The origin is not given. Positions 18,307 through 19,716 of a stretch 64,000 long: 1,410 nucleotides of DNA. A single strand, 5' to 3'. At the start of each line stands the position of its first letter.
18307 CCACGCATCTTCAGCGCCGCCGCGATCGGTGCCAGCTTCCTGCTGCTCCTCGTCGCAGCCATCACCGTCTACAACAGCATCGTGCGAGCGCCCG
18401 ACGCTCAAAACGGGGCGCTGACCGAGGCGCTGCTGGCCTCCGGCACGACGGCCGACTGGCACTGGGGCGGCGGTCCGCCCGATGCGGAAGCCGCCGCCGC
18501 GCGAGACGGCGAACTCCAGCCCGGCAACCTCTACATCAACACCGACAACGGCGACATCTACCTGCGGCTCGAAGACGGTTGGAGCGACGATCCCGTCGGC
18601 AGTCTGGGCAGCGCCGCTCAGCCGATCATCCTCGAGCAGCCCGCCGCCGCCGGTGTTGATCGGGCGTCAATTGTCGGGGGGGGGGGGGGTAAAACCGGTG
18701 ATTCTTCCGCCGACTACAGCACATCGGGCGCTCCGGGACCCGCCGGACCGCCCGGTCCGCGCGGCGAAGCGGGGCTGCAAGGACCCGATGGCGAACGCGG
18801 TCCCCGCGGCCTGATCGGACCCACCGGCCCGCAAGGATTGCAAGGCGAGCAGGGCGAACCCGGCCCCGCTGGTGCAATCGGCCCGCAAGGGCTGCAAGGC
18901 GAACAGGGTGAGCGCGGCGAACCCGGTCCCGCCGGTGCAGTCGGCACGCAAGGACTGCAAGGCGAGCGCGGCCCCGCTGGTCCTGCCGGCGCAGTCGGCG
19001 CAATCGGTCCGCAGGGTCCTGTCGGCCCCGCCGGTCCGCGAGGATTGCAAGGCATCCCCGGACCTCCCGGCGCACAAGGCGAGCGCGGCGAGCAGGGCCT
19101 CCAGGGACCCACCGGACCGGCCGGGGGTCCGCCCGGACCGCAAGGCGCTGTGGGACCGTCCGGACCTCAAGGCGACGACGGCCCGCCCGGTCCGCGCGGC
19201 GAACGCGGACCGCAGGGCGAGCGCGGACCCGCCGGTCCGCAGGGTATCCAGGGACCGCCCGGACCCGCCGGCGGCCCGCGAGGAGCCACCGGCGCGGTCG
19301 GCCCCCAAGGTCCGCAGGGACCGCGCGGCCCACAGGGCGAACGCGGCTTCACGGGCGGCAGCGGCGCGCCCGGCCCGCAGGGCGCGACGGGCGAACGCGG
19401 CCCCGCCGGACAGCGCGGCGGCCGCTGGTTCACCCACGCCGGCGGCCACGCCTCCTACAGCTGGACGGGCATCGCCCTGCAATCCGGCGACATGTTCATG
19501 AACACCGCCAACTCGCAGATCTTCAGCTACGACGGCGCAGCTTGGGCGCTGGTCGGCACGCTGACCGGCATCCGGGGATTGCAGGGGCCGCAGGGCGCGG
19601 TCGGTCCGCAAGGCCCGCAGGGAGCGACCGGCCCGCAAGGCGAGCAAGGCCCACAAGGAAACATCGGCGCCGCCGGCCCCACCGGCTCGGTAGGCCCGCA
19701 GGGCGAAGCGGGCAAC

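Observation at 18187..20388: Collagen-like protein with an unusual architecture: TM anchor, G-X-Y blocks, and five copies of a 25-aa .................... repeat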

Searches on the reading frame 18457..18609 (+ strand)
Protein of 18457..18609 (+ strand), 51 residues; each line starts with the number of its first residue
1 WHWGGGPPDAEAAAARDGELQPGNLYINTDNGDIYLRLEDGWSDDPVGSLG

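Call 13: find_homologous_proteins(query=A1, max_evalue=0.001)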
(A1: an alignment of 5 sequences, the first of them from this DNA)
Query A1 (5 sequences): 11 candidates shared short words with the query, none scored E <= 0.001.

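Call 14: search_solved_structures(query=A1, max_evalue=10, show_alignments=3)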
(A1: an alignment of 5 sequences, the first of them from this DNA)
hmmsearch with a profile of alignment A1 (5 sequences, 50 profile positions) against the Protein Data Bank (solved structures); distinct sequences matched with E-value up to 10: 14.
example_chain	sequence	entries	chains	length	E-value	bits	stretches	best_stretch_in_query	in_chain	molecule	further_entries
9ue2_A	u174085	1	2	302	0.14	15.4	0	26-39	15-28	Fluoroacetate dehalogenase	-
9u9l_A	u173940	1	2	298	0.63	13.3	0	26-39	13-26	Fluoroacetate dehalogenase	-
1xdw_A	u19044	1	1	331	0.65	13.3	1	8-39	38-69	NAD+-dependent (R)-2-Hydroxyglutarate Dehydrogenase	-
9u9u_A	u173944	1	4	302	0.7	13.2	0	26-39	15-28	Fluoroacetate dehalogenase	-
9u5w_A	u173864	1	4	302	0.71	13.2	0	26-39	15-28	Fluoroacetate dehalogenase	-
2wz8_A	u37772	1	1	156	0.75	13.1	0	24-41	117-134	CELLULOSOME PROTEIN DOCKERIN TYPE I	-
5k3d_A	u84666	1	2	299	0.9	12.8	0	26-39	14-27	Fluoroacetate dehalogenase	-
5swn_A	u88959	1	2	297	0.92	12.8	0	26-39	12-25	Fluoroacetate dehalogenase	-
3r3y_A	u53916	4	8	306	0.95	12.7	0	26-39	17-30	Fluoroacetate dehalogenase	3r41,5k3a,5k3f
21bk_A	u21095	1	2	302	0.95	12.7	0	26-39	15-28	Fluoroacetate dehalogenase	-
6qks_A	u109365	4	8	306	0.96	12.7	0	26-39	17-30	Fluoroacetate dehalogenase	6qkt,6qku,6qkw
3r3u_A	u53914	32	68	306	0.96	12.7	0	26-39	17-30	Fluoroacetate dehalogenase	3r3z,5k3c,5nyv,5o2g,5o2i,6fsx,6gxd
3r3v_A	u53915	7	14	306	0.97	12.7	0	26-39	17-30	Fluoroacetate dehalogenase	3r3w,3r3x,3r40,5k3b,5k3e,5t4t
9u5x_A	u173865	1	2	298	1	12.7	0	26-39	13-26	Fluoroacetate dehalogenase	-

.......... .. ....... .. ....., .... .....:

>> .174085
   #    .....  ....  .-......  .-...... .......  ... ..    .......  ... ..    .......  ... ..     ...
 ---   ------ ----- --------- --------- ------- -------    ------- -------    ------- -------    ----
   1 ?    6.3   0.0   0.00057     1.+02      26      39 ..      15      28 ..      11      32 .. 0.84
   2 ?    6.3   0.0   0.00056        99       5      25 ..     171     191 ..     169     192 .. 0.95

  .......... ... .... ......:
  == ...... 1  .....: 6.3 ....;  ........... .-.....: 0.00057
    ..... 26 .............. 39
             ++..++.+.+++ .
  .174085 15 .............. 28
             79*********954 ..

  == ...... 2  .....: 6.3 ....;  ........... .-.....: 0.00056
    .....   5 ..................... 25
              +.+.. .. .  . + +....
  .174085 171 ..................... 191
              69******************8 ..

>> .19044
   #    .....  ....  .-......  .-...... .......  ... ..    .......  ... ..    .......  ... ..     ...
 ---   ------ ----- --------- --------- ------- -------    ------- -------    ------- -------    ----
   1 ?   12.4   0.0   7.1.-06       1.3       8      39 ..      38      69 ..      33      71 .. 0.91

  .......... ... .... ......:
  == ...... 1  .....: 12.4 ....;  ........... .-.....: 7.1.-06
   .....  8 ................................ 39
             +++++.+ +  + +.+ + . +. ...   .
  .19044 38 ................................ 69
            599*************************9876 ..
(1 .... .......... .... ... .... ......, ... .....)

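Call 22: search_protein_representatives(alignment_id=A1)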
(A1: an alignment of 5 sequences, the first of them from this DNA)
Query: 5 sequences, 50 profile positions. Proteins with E-value up to 0.001 (for the whole library): 1716; up to 1e-10: 309; up to 1e-30: 18. The best 150 are listed.
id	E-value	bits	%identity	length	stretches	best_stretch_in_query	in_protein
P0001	1.9e-91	316.0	-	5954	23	1-49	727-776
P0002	1.3e-60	217.3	-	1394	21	4-45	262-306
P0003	2.3e-60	216.5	-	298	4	1-49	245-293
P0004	3.7e-49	180.6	-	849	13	1-50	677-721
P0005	9.5e-47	172.9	-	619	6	1-48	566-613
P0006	9.0e-46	169.7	-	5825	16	1-48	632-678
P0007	3.7e-45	167.8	-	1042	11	1-50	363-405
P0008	2.1e-38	146.2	-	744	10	1-48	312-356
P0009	2.1e-38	146.2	-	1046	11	22-47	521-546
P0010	5.5e-36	138.4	-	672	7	10-48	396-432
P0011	3.1e-34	132.8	-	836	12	4-42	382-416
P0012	5.2e-34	132.1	-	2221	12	12-46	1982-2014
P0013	1.0e-33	131.2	-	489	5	1-43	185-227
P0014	5.3e-33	128.9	-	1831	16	19-45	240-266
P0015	6.4e-33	128.6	-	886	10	21-49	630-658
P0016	6.7e-33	128.5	-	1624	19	10-48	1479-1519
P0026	2.9e-28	113.7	-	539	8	7-47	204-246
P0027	4.3e-28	113.1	-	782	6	22-49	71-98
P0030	9.5e-27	108.8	-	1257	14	14-43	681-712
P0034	6.1e-25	103.0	-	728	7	1-49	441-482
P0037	1.7e-24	101.7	-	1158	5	11-49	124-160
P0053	2.1e-21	91.8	-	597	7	11-50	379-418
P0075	1.1e-19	86.3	-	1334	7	10-45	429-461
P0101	2.0e-17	79.0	-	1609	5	20-46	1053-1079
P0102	2.5e-17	78.7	-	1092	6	12-45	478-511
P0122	7.8e-16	73.9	-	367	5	1-50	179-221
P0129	2.1e-15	72.5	-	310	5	16-45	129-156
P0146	1.3e-14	70.0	-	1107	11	13-43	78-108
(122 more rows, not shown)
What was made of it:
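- Exhaustive search: 1,716 clusters at E <= 1e-3, 309 at <= 1e-10, up to 23 copies per protein (call 22).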

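Call 25: search_protein_families(library=pfam, proteins=[P0002, P0004, P0005, P0007, P0008, P0009, P0011, P0013, P0026, P0014], max_evalue=0.01)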
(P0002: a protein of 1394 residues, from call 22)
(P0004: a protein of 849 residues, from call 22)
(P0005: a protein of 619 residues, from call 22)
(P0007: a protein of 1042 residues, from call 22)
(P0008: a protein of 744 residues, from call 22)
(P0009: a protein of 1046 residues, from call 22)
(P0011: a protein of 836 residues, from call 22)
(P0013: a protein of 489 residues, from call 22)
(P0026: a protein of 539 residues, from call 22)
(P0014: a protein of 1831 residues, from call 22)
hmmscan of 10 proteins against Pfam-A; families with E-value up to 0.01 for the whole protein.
P0002 (1394 aa): 0 families

P0004 (849 aa): 1 family
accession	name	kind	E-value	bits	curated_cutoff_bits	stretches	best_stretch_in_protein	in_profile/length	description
PF01391.23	Collagen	-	4e-17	62.2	27.2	1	424-463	10-49/60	Collagen triple helix repeat (20 copies)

P0005 (619 aa): 1 family
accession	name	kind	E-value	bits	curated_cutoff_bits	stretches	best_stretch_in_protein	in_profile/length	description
PF01391.23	Collagen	-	3.3e-26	91.2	27.2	1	400-457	1-58/60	Collagen triple helix repeat (20 copies)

P0007 (1042 aa): 1 family
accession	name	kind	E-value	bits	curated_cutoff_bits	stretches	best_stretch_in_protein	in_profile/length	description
PF01391.23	Collagen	-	3.3e-54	180.9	27.2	8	216-273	1-58/60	Collagen triple helix repeat (20 copies)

P0008 (744 aa): 2 families
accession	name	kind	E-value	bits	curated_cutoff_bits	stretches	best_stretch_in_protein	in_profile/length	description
PF01391.23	Collagen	-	2.5e-15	56.4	27.2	3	430-467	10-47/60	Collagen triple helix repeat (20 copies)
PF01556.23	DnaJ_C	-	0.00035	21.1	26.6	0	389-408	127-146/152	DnaJ C terminal domain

P0009 (1046 aa): 3 families
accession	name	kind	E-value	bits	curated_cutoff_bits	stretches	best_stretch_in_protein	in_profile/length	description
PF22337.1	Phage_fiber_rpt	-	6.7e-18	64.5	27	2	965-993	1-29/34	Phage tail fiber repeats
PF19565.4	DUF6087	-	0.00028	21.5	27.1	0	71-103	32-64/99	Family of unknown function (DUF6087)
PF10377.14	ATG11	-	0.0007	20.1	22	0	458-478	110-130/132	Autophagy-related protein 11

P0011 (836 aa): 4 families
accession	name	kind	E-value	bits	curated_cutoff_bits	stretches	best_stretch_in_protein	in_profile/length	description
PF20372.3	DUF6667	-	2.9e-05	24.4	27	0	482-509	190-217/252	Family of unknown function (DUF6667)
PF00484.24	Pro_CA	-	0.0025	18.5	25.7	0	109-135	16-42/156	Carbonic anhydrase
PF03539.19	Spuma_A9PTase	-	0.0054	17.3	21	0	343-364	120-141/163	Spumavirus aspartic protease (A9)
PF23986.1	Pam3_gp59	-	0.0065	17.3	27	0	185-203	33-52/76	Phage Pam3 gp59 related protein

P0013 (489 aa): 1 family
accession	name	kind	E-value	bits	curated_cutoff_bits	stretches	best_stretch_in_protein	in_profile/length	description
PF01391.23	Collagen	-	2.6e-09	37.1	27.2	2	392-438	4-50/60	Collagen triple helix repeat (20 copies)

P0026 (539 aa): 2 families
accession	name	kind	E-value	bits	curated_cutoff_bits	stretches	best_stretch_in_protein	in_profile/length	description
PF18454.7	Mtd_N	-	3.8e-05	24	26.3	0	165-192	9-36/37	Major tropism determinant N-terminal domain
PF10983.13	DUF2793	-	0.00099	19.4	27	0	73-96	63-86/87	Protein of unknown function (DUF2793)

P0014 (1831 aa): 1 family
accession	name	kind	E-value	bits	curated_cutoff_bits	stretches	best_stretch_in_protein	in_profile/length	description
PF18454.7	Mtd_N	-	2.5e-10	40.6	26.3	0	1008-1028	17-37/37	Major tropism determinant N-terminal domain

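Call 82: list_cluster_members(proteins=[P0002, P0004, P0007, P0008, P0010, P0034, P0053, P0027, P0037, P0014])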
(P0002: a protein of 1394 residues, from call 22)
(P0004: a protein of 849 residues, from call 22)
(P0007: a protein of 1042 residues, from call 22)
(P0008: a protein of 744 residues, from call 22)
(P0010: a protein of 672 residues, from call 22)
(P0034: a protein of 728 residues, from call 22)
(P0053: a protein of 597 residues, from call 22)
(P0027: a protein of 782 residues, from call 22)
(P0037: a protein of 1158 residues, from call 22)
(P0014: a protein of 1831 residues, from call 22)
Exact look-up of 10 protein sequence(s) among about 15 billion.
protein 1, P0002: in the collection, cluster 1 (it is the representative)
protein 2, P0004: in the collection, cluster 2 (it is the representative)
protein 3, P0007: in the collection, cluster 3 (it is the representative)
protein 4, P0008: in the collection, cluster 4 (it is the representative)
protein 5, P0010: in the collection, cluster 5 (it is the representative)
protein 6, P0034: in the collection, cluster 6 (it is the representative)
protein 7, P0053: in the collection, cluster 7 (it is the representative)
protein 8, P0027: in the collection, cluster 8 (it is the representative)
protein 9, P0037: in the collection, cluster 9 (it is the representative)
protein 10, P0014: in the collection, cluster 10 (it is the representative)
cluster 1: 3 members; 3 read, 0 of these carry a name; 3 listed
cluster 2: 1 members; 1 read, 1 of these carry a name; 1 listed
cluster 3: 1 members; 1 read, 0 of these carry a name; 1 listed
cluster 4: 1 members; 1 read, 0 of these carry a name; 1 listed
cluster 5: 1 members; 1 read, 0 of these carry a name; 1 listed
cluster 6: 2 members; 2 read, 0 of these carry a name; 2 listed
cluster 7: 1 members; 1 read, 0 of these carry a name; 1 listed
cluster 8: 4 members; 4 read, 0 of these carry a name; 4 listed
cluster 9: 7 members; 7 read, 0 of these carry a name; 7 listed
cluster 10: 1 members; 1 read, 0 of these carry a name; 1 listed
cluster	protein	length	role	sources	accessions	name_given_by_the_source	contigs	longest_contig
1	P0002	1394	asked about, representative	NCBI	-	-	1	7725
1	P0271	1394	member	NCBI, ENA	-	-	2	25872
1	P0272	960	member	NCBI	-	-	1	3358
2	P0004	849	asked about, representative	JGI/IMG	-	integrin beta 8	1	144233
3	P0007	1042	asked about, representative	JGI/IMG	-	-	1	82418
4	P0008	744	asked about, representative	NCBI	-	-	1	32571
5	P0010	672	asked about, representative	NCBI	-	-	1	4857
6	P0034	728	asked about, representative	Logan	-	-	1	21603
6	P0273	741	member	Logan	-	-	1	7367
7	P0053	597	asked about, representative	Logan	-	-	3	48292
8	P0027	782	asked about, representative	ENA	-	-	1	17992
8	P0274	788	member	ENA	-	-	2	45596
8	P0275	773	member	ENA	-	-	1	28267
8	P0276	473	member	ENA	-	-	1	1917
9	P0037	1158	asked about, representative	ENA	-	-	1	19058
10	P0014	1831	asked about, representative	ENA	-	-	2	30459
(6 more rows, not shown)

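Call 87: search_protein_families(library=pfam, proteins=[P0016, P0030, P0122, P0146, P0129, P0075, P0102, P0101], max_evalue=0.00001)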
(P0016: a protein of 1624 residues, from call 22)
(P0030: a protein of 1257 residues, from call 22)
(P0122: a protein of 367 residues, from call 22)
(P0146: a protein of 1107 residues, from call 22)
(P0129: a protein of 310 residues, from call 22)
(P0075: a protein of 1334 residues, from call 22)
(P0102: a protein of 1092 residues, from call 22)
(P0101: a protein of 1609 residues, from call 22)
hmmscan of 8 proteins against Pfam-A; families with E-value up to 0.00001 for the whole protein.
P0016 (1624 aa): 0 families

P0030 (1257 aa): 1 family
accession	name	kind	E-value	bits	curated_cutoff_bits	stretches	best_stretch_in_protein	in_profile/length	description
PF18454.7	Mtd_N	-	8.1e-13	48.5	26.3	0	1032-1047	21-36/37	Major tropism determinant N-terminal domain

P0122 (367 aa): 1 family
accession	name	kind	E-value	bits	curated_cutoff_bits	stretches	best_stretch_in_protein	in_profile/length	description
PF18454.7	Mtd_N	-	1.2e-11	44.7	26.3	1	5-42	1-36/37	Major tropism determinant N-terminal domain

P0146 (1107 aa): 1 family
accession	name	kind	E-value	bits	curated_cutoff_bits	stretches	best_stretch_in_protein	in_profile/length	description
PF18454.7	Mtd_N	-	4.4e-17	62.2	26.3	1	9-46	1-36/37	Major tropism determinant N-terminal domain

P0129 (310 aa): 0 families

P0075 (1334 aa): 2 families
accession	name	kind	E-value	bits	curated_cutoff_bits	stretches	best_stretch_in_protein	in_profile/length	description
PF06605.17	Prophage_tail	-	2.4e-18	67.2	31.3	1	156-352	62-249/250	Prophage endopeptidase tail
PF13884.11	Peptidase_S74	-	3.9e-13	49.9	22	1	1223-1277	1-58/58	Chaperone of endosialidase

P0102 (1092 aa): 0 families

P0101 (1609 aa): 3 families
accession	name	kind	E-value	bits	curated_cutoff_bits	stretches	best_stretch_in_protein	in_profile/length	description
PF24801.1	FNIII-A_GpJ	-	3.8e-22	79.2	27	1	122-233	15-123/126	Tip attachment protein J,FNIII-A domain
PF13550.12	Phage-tail_3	-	2.1e-12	47.7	23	1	370-532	9-161/164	Putative phage tail protein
PF00041.27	fn3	-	1.9e-11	44.5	25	0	869-944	2-72/84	Fibronectin type III domain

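Call 92: find_encoding_contigs(protein=P0005, flank=8000, max_places=2)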
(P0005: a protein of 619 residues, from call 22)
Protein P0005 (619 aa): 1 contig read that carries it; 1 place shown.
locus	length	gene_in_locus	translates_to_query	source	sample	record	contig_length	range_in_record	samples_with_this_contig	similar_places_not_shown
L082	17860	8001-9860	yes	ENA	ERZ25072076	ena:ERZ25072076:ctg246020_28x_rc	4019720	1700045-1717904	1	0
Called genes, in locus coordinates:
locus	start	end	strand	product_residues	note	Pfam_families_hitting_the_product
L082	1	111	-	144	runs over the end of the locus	PF01243:PNPOx_N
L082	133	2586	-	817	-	PF10060:DUF2298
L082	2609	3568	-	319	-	PF02881:SRP54_N, PF13481:AAA_25 (faint), PF00448:SRP54, PF13401:AAA_22 (weak), PF13604:AAA_30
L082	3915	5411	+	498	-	PF00474:SSF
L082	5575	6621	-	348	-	PF02900:LigB (weak)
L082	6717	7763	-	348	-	PF02900:LigB (weak)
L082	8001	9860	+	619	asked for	PF01391:Collagen (weak)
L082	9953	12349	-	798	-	PF00488:MutS_V, PF20297:MSSS (weak), PF01713:Smr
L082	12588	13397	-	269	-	PF18854:baeRF_family10, PF03464:eRF1_2, PF18859:acVLRF1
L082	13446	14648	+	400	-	PF12867:DinB_2, PF00590:TP_methylase (weak)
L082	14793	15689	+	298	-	PF03446:NAD_binding_2, PF14833:NAD_binding_11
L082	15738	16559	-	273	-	PF00378:ECH_1, PF16113:ECH_2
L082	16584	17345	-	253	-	PF00160:Pro_isomerase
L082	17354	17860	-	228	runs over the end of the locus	PF03737:RraA-like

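Call 93: find_encoding_contigs(protein=P0007, flank=8000, max_places=2)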
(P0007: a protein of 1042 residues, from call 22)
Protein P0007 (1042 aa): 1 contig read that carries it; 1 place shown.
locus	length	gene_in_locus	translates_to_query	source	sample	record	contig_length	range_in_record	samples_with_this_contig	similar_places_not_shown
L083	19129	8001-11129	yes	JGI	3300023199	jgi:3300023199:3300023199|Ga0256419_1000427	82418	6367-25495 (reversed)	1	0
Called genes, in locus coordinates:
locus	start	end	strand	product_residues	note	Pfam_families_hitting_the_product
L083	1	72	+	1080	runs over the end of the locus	-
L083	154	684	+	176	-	PF13238:AAA_18 (weak), PF01202:SKI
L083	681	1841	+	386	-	PF13685:Fe-ADH_2, PF00465:Fe-ADH, PF01761:DHQ_synthase, PF24621:DHQS_C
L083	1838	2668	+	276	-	-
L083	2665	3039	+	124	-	-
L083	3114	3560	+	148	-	PF01220:DHquinase_II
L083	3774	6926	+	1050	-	PF03704:BTAD (faint), PF12895:ANAPC3 (faint), PF13174:TPR_6 (faint), PF21033:RMD1-3 (faint), PF13414:TPR_11 (weak), PF13432:TPR_16, PF14559:TPR_19 (weak), PF13428:TPR_14 (weak), +11 more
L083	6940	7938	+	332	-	PF00931:NB-ARC (faint), PF13191:AAA_16, PF13401:AAA_22, PF05729:NACHT (faint), PF07728:AAA_5 (weak)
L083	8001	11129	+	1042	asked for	PF01391:Collagen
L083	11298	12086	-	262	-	PF07238:PilZ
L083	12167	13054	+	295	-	PF01694:Rhomboid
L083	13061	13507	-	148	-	-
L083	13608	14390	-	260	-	PF02798:GST_N, PF13409:GST_N_2, PF13417:GST_N_3, PF00043:GST_C, PF13410:GST_C_2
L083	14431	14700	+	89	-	-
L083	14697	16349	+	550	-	PF00890:FAD_binding_2 (faint), PF01266:DAO, PF01593:Amino_oxidase, PF13450:NAD_binding_8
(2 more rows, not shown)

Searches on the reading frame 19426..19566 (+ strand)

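Call 9: search_protein_families(library=pfam, proteins=[window:19426-19566:+], max_evalue=10)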
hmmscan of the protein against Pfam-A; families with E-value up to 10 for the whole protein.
seq(47 aa): 1 family
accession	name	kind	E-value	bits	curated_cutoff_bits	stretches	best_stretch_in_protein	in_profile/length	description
PF16135.10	TDBD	-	0.24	11.8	23.6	1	3-26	24-47/52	Tify domain binding domain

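Call 10: search_protein_families(library=phrogs, proteins=[window:19426-19566:+], max_evalue=10)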
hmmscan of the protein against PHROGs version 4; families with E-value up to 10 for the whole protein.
seq(47 aa): 2 families
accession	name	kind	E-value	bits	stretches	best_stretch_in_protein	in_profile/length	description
phrog_21412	-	tail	0.0034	16.1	1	18-44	723-749/1452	tail fiber protein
phrog_13518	-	unknown function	0.028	13.4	1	17-41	586-612/1230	-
